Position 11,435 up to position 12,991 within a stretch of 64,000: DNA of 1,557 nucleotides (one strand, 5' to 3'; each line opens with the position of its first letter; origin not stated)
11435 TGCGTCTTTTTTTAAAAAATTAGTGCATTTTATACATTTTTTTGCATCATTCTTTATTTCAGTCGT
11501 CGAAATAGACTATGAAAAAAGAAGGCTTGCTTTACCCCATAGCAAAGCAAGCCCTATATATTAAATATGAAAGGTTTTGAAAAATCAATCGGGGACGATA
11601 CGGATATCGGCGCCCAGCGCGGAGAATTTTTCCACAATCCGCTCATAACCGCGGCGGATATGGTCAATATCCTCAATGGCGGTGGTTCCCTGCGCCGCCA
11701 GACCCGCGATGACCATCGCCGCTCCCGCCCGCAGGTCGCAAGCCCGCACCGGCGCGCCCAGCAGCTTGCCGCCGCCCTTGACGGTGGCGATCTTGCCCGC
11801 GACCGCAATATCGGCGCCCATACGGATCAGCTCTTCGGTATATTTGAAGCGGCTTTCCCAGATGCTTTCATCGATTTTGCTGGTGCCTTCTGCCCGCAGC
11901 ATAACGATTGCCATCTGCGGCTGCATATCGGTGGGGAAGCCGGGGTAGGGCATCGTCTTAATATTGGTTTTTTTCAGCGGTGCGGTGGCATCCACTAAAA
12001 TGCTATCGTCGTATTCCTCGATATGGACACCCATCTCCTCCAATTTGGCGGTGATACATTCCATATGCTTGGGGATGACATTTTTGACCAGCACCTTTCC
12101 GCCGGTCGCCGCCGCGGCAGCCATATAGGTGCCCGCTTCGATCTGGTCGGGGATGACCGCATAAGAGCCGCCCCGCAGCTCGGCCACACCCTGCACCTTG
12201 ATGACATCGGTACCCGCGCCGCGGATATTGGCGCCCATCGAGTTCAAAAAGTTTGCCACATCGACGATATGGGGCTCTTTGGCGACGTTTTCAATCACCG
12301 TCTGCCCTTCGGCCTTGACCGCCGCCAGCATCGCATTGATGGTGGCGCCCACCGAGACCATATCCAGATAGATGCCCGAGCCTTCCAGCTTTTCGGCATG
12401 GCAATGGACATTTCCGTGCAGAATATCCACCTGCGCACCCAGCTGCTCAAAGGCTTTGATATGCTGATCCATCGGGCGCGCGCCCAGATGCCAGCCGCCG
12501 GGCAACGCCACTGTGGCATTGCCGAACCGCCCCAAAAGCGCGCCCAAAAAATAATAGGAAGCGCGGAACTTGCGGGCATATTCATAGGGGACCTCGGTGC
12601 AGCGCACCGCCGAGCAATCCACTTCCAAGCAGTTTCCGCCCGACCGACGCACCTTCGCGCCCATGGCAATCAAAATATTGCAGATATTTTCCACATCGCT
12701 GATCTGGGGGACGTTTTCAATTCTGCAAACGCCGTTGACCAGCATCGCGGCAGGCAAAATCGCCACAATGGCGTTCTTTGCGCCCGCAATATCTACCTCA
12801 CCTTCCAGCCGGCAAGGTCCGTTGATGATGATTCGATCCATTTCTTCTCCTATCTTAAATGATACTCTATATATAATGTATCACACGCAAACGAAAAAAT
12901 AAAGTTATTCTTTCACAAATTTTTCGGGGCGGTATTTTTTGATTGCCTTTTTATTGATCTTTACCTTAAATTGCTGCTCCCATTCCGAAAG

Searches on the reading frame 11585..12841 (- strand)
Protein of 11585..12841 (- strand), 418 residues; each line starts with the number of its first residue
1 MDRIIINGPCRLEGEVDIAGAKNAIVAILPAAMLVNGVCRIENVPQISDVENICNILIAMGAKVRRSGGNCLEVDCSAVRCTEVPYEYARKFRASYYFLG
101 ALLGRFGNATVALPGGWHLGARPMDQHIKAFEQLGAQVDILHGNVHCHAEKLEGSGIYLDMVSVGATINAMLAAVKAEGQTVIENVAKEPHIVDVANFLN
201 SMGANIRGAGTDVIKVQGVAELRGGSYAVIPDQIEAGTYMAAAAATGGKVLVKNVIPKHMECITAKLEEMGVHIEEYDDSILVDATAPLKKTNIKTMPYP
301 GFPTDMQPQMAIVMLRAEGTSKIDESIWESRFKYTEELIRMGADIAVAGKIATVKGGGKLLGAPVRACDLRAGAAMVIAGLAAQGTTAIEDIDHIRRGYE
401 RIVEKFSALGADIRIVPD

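Call 16: find_related_loci(query=window:11585-12841:-, collection=genome_contigs, flank=10000)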
Query window:11585-12841:- (418 aa) in genome_contigs; peptide patterns used: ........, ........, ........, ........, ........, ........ (x = any residue, [..] = any of these).
434 stretches matched a pattern; 392 encode a relative of the query (tblastn E <= 1e-3); the best 80 are kept; 80 distinct loci.
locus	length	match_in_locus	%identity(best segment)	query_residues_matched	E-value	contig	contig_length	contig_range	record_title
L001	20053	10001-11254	98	1-418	0e+0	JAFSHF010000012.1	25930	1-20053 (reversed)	MAG: Clostridia bacterium isolate RGIG3140 Goat_Rectum.Co__c1078714, whole genome shotgun sequence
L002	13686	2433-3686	97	1-418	0e+0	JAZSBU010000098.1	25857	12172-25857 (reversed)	MAG: Eubacteriales bacterium isolate T1900044925_TS20190391.MAGScoT_cleanbin_000005 SGB_3373_k141_1288515, whole genome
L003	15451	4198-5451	90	1-418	0e+0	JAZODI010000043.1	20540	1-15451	MAG: Eubacteriales bacterium isolate T1900044752_TS20190418.MAGScoT_cleanbin_000019 SGB_2244_k141_3653034, whole genome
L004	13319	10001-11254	90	1-418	0e+0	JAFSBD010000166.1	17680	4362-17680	MAG: Clostridia bacterium isolate RGIG2982 Goat_Rectum-3__c423335, whole genome shotgun sequence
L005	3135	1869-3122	87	1-418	0e+0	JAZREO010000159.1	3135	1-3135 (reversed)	MAG: Eubacteriales bacterium isolate T1900045499_YK20190193.MAGScoT_cleanbin_000006 SGB_7474_k141_2120266, whole genome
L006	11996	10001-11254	87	1-418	0e+0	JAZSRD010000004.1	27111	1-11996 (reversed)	MAG: Eubacteriales bacterium isolate T1900044540_TS20190006.MAGScoT_cleanbin_000007 SGB_55_k141_1821655, whole genome sh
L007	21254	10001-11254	88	1-418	0e+0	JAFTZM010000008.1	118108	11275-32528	MAG: Clostridia bacterium isolate RGIG4291 Roe_deer_Colon.Co__c625553, whole genome shotgun sequence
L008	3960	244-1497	87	1-418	0e+0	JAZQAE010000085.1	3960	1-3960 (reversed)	MAG: Eubacteriales bacterium isolate T1900044643_TS20190109.MAGScoT_cleanbin_000009 SGB_1301_k141_944653, whole genome s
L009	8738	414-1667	86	1-418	0e+0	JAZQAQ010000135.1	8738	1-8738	MAG: Eubacteriales bacterium isolate T1900044642_TS20190108.MAGScoT_cleanbin_000075 SGB_1288_k141_895385, whole genome s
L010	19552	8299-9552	85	1-418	0e+0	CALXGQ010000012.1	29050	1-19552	MAG: uncultured Clostridia bacterium isolate E08__bin50 genome assembly, contig: E08__k127_8221285, whole genome shotgun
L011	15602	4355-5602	87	1-416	0e+0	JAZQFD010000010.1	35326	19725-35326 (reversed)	MAG: Eubacteriales bacterium isolate T1900044633_TS20190099.MAGScoT_cleanbin_000028 SGB_1090_k141_1017729, whole genome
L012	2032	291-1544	86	1-418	0e+0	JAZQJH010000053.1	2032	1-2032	MAG: Eubacteriales bacterium isolate T1900044621_TS20190087.MAGScoT_cleanbin_000007 SGB_886_k141_847260, whole genome sh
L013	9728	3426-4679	86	1-418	0e+0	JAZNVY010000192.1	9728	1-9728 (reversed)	MAG: Eubacteriales bacterium isolate T1900044787_TS20190253.MAGScoT_cleanbin_000019 SGB_2618_k141_1188967, whole genome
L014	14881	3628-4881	85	1-418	0e+0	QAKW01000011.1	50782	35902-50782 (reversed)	MAG: Clostridiales bacterium isolate CIM:MAG 1396 contig_171579, whole genome shotgun sequence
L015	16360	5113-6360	86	1-416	0e+0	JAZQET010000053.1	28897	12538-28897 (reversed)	MAG: Eubacteriales bacterium isolate T1900044633_TS20190099.MAGScoT_cleanbin_000067 SGB_1100_k141_1015634, whole genome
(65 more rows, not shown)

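Call 95: search_protein_families(library=pfam, proteins=[L003:5745-10598:+], max_evalue=0.001)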
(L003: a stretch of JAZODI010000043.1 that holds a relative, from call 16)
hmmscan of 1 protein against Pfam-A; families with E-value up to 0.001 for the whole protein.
L003:5745-10598:+ (1618 aa): 2 families
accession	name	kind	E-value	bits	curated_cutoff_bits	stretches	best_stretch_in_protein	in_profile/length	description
PF00395.25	SLH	-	5.3e-23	81.2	20.8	2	1559-1602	2-44/44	S-layer homology domain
PF00630.25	Filamin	-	1.8e-06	29.1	26.9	0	624-689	15-69/93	Filamin/ABP280 repeat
